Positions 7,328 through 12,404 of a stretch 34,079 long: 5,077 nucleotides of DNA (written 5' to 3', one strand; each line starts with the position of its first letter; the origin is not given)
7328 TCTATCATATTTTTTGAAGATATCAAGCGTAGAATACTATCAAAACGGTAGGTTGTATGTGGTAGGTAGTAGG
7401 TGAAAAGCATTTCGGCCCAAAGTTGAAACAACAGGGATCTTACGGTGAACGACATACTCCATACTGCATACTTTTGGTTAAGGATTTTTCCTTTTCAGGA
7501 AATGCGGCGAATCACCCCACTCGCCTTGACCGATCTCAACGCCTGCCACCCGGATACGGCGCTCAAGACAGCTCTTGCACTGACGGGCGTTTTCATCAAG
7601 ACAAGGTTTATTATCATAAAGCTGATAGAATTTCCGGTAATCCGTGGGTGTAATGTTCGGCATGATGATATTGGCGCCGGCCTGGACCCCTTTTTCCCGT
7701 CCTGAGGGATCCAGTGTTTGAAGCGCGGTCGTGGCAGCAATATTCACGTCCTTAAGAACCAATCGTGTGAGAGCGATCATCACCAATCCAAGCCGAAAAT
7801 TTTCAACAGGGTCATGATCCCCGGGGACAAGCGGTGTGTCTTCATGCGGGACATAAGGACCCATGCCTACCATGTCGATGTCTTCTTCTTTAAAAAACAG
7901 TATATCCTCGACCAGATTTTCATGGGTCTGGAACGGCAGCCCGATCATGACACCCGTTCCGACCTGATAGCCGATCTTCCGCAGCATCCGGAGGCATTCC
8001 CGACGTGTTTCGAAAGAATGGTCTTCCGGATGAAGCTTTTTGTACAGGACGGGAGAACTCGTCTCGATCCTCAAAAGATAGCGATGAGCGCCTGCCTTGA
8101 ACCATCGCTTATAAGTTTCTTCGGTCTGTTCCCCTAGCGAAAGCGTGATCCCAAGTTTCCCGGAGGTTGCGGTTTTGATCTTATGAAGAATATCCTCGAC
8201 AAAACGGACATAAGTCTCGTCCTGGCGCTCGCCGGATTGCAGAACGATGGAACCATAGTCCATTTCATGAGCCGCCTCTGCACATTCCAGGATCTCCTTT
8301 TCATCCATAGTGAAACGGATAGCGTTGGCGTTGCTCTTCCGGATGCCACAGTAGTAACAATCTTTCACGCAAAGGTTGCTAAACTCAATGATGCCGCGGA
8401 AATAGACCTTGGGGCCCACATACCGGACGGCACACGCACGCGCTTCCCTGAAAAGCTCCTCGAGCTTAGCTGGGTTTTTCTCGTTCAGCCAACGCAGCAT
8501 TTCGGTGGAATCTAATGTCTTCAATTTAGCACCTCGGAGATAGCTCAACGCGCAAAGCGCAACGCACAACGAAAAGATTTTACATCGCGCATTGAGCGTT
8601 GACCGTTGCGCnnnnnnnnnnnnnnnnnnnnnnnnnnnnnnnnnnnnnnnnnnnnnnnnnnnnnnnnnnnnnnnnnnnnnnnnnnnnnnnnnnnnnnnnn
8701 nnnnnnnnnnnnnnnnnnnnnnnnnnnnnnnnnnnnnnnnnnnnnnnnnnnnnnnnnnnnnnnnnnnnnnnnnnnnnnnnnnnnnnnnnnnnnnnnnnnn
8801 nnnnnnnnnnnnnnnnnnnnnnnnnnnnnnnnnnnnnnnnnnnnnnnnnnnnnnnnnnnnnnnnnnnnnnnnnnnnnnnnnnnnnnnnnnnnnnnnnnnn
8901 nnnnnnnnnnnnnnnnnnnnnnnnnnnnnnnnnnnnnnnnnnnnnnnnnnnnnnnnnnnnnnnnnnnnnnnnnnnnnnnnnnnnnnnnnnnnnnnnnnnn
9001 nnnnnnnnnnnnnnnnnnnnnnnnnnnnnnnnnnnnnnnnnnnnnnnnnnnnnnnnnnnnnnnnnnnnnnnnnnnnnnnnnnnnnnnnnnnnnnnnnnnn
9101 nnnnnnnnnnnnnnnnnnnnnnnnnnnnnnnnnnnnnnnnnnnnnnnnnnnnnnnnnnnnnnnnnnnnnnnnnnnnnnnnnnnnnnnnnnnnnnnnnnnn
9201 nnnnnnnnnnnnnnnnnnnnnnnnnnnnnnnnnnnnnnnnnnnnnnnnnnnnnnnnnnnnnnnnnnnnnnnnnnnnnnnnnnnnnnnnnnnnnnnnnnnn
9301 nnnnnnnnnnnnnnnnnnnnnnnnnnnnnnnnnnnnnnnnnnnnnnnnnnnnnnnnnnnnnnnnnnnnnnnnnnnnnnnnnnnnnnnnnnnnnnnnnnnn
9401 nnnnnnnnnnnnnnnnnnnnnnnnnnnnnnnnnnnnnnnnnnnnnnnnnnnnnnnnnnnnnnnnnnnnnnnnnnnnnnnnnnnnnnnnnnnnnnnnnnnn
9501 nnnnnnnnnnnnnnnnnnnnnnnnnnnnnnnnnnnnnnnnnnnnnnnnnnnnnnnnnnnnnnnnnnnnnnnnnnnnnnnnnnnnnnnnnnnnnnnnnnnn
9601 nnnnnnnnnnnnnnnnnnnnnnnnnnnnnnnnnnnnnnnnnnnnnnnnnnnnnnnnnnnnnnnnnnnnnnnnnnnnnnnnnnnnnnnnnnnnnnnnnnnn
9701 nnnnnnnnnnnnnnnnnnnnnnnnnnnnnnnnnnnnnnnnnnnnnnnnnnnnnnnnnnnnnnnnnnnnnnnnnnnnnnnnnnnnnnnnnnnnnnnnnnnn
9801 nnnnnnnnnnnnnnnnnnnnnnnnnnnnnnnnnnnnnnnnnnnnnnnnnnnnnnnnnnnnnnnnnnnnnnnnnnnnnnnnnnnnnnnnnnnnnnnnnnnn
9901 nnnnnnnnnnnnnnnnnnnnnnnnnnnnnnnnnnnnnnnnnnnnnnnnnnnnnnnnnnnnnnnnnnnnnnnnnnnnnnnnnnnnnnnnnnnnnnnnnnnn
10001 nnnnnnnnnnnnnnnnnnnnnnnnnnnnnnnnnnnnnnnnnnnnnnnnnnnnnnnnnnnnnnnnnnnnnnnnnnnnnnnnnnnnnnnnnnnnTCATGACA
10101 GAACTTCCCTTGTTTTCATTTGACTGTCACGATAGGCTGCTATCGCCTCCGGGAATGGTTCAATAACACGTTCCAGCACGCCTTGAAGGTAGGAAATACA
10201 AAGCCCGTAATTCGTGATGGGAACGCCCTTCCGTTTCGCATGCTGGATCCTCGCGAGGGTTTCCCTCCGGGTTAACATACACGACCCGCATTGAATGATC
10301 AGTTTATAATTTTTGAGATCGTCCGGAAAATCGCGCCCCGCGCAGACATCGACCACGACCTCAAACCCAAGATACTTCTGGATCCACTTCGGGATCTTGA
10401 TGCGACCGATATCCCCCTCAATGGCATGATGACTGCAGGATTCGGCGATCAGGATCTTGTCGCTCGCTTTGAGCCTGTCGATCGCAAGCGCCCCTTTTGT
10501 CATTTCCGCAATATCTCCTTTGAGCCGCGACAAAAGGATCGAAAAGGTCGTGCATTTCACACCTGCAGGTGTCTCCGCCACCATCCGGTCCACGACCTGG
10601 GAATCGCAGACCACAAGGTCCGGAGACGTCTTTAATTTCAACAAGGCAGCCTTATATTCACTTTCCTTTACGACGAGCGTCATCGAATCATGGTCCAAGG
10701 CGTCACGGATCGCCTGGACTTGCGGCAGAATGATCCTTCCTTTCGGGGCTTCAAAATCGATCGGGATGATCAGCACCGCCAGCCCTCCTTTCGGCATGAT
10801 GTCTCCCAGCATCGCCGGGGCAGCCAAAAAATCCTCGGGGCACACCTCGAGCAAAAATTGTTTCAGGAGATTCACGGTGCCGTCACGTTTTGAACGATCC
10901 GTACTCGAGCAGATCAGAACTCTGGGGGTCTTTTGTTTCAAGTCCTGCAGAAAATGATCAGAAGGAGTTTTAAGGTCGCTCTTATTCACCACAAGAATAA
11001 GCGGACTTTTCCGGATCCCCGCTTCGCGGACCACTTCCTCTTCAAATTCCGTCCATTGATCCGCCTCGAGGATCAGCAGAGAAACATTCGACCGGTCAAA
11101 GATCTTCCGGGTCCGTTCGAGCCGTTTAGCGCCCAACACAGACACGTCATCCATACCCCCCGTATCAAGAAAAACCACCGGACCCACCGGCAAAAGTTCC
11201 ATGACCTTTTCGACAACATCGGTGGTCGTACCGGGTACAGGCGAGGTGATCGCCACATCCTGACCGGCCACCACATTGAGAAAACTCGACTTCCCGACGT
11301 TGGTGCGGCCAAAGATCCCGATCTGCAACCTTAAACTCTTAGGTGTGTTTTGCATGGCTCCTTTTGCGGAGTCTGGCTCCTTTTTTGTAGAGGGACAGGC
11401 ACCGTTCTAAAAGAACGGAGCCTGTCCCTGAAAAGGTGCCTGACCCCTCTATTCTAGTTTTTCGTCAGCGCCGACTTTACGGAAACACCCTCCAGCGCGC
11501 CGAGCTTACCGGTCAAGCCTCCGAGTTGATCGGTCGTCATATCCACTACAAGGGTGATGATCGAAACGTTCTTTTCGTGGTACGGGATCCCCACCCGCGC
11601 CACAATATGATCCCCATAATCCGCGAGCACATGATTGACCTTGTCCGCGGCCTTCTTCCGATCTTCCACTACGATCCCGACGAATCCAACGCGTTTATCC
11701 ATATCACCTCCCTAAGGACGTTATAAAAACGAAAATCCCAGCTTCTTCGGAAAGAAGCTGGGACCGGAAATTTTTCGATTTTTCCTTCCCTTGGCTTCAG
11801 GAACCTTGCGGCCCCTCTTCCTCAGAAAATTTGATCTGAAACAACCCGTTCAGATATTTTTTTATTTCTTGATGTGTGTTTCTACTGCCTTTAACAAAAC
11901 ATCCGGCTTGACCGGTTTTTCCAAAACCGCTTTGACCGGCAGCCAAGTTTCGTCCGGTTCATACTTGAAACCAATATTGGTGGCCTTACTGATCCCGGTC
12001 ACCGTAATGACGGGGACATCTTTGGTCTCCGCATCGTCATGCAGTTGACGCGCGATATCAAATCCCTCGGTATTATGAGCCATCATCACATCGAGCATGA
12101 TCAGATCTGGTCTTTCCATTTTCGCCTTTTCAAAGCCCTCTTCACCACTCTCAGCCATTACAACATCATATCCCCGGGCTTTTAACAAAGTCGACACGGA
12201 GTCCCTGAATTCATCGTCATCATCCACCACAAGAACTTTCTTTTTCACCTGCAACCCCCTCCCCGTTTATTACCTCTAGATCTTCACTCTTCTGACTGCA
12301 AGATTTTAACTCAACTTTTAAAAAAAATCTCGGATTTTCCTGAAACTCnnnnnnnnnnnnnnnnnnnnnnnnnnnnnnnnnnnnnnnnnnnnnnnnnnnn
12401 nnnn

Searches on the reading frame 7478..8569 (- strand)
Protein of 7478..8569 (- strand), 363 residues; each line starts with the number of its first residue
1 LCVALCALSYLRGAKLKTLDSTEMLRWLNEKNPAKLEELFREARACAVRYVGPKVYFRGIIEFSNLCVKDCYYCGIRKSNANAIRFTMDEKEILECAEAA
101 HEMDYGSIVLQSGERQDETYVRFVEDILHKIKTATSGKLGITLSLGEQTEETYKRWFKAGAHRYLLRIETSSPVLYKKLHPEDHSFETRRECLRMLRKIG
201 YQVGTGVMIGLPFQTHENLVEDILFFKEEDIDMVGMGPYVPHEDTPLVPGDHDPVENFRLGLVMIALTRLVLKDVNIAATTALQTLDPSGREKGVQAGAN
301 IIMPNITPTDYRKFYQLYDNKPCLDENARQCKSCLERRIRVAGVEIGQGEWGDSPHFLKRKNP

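Call 29: search_protein_families(library=pfam, proteins=[window:7478-8569:-], max_evalue=0.00001)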
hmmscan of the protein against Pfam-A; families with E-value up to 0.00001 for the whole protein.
window:7478-8569:- (363 aa): 1 family
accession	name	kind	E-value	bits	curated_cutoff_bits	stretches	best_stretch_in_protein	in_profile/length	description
PF04055.27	Radical_SAM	-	1.2e-18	68.2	29.5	1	61-224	1-164/166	Radical SAM superfamily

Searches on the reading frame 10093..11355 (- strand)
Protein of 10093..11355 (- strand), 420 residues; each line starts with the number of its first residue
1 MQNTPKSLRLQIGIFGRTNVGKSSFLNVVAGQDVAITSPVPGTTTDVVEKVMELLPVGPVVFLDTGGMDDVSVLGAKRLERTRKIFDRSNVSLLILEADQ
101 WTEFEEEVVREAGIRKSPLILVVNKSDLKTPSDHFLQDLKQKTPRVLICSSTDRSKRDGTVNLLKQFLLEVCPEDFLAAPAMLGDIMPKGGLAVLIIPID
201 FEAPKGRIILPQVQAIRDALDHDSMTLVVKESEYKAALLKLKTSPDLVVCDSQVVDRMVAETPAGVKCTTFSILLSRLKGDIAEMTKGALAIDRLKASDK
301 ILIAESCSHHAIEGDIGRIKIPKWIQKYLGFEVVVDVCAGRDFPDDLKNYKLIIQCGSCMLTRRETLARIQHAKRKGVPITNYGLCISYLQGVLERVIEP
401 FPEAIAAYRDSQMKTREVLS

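Call 29: search_protein_families(library=pfam, proteins=[window:10093-11355:-], max_evalue=0.00001)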
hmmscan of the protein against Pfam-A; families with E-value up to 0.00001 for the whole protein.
window:10093-11355:- (420 aa): 4 families
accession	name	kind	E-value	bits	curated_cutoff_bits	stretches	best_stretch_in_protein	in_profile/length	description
PF18133.7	HydF_tetramer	-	3.1e-44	150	22.6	1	284-400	2-118/118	Hydrogen maturase F tetramerization domain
PF18128.7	HydF_dimer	-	9.6e-38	128.7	23.4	1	182-280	1-99/99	Hydrogen maturase F dimerization domain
PF01926.29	MMR_HSR1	-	5.9e-19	68.7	21.9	1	11-125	1-113/113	50S ribosome-binding GTPase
PF00350.29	Dynamin_N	-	2.6e-06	28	27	0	12-45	1-34/168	Dynamin family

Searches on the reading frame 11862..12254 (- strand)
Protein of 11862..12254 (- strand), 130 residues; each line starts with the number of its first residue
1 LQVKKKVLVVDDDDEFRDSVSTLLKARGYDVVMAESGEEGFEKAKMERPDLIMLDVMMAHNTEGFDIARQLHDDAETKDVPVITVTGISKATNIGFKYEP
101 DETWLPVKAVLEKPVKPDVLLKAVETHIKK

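Call 29: search_protein_families(library=pfam, proteins=[window:11862-12254:-], max_evalue=0.00001)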
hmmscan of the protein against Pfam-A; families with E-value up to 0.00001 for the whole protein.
window:11862-12254:- (130 aa): 1 family
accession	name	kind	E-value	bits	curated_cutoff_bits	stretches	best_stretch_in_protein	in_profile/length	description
PF00072.30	Response_reg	-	1.4e-18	67.5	30.2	1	7-124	1-110/111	Response regulator receiver domain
